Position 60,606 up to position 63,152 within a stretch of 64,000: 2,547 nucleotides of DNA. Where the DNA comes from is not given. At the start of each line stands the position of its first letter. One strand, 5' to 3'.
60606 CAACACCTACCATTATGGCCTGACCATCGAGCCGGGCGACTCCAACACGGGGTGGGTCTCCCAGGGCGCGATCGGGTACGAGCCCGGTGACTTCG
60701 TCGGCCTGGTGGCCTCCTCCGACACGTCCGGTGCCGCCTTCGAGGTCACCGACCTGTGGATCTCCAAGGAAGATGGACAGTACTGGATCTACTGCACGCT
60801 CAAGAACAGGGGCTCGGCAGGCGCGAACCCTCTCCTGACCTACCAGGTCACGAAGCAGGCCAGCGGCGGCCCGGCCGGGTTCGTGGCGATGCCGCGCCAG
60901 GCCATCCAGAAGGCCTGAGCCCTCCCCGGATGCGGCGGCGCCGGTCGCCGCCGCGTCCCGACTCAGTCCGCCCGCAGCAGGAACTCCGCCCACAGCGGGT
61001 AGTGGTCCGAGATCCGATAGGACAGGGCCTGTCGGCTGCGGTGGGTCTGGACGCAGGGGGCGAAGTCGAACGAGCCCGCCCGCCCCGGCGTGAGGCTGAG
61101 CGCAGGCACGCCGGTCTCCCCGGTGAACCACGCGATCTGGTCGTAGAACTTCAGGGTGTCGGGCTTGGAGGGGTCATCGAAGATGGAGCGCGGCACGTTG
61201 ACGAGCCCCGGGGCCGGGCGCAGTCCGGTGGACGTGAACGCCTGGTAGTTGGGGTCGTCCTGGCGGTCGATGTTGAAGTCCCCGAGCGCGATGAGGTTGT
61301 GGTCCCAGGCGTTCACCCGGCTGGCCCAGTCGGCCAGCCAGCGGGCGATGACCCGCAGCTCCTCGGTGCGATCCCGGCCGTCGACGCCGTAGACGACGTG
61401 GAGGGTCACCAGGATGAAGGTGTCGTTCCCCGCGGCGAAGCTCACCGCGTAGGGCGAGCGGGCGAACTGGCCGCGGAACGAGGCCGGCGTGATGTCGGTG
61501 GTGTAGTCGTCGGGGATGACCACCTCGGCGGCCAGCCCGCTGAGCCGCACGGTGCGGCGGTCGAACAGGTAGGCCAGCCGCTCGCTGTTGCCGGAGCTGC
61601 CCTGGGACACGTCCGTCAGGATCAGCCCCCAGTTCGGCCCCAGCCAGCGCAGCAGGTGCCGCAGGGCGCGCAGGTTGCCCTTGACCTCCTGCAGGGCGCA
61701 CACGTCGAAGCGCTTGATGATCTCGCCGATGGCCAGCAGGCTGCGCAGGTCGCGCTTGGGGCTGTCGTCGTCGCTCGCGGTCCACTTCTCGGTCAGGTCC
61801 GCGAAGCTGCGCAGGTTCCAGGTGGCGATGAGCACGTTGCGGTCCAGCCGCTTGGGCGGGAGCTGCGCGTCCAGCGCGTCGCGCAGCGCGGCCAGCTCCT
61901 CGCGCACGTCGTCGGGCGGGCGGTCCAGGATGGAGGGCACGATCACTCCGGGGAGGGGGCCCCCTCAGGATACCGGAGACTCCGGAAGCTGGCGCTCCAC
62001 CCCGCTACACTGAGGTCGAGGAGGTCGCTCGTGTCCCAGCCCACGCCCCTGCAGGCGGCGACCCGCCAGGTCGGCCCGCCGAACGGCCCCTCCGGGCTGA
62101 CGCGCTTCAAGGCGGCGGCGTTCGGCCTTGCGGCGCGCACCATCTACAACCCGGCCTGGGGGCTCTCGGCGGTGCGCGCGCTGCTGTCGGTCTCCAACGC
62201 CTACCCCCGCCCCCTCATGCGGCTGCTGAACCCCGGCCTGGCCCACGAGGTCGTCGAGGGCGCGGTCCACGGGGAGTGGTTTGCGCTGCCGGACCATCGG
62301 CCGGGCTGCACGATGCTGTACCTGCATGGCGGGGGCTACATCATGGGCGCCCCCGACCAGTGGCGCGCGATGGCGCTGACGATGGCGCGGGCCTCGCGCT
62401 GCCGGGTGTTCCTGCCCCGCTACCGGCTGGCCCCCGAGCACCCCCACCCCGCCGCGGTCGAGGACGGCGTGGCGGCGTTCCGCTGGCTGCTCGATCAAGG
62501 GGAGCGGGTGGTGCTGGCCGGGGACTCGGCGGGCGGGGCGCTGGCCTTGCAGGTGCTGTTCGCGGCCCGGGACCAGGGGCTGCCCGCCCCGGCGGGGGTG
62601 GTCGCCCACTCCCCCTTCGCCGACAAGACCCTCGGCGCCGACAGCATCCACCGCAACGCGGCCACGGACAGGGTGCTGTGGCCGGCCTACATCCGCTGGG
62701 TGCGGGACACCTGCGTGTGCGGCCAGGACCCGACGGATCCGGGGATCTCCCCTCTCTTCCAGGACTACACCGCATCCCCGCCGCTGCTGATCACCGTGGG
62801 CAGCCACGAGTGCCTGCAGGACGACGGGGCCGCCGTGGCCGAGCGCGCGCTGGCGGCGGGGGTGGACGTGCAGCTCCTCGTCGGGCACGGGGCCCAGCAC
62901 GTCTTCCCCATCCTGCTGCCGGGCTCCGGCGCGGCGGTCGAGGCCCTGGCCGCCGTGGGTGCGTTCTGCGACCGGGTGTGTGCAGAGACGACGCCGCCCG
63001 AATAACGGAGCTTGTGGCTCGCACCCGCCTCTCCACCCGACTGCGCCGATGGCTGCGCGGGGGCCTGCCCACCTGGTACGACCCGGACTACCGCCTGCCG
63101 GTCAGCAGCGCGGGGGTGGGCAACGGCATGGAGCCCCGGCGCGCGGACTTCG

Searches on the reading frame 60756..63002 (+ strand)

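Call 49: search_protein_families(library=pfam, proteins=[window:60756-63002:+], max_evalue=0.00001)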
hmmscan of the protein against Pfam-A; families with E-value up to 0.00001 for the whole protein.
window:60756-63002:+ (749 aa): 3 families
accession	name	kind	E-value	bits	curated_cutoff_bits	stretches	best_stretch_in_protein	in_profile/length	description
PF07859.19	Abhydrolase_3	-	7.7e-51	173.3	25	1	520-717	1-208/210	alpha/beta hydrolase fold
PF20434.5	BD-FAE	-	1.8e-06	28.1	26.8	1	519-599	15-105/215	BD-FAE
PF10340.15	Say1_Mug180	-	5.4e-06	25.9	21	1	520-629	125-243/374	Steryl acetyl hydrolase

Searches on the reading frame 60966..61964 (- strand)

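Call 49: search_protein_families(library=pfam, proteins=[window:60966-61964:-], max_evalue=0.00001)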
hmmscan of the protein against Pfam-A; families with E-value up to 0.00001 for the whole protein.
window:60966-61964:- (333 aa): 1 family
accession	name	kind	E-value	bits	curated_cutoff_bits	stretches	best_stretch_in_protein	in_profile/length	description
PF03372.29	Exo_endo_phos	-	1.8e-08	34.8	24.5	1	47-263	1-174/225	Endonuclease/Exonuclease/phosphatase family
